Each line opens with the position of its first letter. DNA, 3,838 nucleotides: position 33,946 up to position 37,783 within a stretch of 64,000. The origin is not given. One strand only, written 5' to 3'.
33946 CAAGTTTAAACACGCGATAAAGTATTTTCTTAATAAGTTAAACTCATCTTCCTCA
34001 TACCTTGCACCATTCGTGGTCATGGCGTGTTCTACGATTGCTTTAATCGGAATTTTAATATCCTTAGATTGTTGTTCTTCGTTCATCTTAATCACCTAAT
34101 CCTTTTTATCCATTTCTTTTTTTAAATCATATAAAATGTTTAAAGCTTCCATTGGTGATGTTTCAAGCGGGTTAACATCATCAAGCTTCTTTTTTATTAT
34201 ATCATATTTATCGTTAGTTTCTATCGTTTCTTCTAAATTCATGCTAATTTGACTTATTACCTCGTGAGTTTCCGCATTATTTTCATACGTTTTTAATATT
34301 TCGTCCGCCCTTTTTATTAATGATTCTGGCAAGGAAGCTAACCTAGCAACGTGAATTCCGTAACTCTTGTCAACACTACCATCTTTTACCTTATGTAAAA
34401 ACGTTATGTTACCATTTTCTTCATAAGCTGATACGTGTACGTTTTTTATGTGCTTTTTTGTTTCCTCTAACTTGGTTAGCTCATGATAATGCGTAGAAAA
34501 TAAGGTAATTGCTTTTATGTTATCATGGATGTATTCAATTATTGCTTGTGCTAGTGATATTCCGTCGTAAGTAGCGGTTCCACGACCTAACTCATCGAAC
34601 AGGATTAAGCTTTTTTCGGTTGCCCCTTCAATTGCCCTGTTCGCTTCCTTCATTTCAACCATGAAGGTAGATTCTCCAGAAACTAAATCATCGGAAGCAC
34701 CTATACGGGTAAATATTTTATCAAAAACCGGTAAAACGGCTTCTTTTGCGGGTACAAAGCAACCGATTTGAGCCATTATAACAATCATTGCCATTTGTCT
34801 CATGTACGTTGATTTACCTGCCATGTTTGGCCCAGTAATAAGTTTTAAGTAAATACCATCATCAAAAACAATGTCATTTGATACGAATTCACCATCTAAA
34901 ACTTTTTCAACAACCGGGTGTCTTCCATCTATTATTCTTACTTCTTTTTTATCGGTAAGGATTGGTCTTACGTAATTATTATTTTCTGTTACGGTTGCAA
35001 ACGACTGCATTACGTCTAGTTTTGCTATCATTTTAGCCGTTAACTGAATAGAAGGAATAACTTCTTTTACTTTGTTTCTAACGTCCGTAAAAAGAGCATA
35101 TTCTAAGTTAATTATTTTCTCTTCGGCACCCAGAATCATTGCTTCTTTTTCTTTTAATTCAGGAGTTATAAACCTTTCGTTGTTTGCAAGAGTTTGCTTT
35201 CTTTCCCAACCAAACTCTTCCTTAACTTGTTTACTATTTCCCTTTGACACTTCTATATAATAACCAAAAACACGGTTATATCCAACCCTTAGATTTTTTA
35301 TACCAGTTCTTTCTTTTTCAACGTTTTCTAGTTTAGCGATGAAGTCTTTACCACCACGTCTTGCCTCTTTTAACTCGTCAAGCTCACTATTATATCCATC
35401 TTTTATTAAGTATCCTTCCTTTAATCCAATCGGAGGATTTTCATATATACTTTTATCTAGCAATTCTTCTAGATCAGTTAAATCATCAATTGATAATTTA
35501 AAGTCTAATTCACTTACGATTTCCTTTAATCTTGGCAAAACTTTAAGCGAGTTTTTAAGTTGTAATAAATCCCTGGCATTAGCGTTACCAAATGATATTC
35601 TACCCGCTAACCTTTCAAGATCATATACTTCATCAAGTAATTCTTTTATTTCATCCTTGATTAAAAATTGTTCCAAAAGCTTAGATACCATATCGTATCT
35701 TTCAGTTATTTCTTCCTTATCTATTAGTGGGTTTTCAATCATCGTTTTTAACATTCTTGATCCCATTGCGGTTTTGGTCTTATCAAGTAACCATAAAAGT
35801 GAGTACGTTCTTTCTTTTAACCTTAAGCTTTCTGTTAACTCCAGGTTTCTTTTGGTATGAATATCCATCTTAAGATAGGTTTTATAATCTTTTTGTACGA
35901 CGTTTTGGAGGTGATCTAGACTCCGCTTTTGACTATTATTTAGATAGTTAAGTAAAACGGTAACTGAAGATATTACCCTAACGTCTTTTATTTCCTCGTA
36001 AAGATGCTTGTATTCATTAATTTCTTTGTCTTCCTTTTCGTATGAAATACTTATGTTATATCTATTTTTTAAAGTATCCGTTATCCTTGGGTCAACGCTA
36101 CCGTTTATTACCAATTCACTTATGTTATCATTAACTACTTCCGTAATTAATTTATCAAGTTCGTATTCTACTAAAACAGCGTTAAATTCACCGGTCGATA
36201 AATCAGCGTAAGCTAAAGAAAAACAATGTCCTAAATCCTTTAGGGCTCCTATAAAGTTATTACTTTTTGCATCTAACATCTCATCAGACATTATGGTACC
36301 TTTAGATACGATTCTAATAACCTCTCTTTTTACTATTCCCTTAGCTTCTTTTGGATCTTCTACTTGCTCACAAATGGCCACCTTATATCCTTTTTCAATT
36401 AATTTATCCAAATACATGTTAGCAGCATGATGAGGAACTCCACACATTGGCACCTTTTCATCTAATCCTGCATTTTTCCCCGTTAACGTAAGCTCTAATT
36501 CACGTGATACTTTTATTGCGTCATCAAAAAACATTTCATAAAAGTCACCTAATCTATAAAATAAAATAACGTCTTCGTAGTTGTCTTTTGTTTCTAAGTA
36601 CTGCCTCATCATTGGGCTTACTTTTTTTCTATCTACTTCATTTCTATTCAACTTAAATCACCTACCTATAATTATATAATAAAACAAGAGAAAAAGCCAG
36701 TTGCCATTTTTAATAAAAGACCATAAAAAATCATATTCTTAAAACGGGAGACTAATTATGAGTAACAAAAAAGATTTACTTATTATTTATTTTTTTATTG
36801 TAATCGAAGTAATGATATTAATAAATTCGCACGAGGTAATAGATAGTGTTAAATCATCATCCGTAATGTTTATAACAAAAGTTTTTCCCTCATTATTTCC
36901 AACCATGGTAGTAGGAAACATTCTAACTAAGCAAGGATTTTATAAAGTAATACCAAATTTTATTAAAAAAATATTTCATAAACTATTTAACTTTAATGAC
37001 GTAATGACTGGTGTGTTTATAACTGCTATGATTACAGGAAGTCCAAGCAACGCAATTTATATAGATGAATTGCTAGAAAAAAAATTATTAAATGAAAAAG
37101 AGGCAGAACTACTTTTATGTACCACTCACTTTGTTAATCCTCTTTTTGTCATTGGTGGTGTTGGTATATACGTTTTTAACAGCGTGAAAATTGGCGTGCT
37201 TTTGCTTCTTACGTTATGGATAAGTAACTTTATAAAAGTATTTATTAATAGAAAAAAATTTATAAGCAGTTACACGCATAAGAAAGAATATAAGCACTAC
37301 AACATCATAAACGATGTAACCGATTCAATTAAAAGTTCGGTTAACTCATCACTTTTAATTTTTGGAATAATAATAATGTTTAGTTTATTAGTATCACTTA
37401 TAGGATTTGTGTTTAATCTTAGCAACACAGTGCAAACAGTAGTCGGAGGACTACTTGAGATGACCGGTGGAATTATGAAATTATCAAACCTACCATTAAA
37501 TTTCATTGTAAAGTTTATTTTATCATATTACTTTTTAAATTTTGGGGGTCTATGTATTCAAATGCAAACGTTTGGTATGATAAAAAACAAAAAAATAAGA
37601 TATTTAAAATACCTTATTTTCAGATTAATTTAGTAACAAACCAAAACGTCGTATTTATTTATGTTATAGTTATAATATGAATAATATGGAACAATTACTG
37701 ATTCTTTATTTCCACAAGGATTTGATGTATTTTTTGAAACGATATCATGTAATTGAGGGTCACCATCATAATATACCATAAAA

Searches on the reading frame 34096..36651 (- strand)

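Call 26: search_protein_families(library=ncbifam, proteins=[window:34096-36651:-], max_evalue=0.001)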
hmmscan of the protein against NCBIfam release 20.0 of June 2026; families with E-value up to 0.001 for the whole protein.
window:34096-36651:- (851 aa): 4 families
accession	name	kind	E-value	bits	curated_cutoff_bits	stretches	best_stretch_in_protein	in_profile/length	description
TIGR01070.1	mutS1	equivalog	0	1055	641.7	1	12-845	2-840/840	DNA mismatch repair protein MutS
NF003810.1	PRK05399.1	equivalog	5.8e-301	1000.9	480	1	12-789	2-792/793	DNA mismatch repair protein MutS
NF052383.1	ATPase_KamC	equivalog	2.7e-62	211.2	300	1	291-733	11-438/508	lysine 5,6-aminomutase reactivase ATPase KamC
TIGR01069.2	mutS2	equivalog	3.8e-53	181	400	1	291-824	20-547/790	endonuclease MutS2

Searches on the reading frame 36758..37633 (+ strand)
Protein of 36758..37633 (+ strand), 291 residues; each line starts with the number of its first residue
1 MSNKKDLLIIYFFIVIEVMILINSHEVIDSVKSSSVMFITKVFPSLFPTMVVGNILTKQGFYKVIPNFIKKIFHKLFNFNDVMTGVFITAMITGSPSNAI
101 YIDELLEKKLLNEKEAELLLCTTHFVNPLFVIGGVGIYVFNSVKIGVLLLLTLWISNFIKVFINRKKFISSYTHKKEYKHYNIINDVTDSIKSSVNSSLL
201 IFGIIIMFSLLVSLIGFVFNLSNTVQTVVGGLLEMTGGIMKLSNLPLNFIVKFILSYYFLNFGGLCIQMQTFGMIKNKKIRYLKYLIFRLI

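Call 41: search_protein_families(library=ncbifam, proteins=[window:36758-37633:+], max_evalue=1e-20)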
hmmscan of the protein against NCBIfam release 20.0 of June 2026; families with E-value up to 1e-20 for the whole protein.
window:36758-37633:+ (291 aa): 1 family
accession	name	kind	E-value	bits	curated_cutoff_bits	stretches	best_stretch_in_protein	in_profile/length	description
TIGR02871.1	spore_ylbJ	equivalog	1e-44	153.1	304.65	1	8-291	3-310/363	sporulation integral membrane protein YlbJ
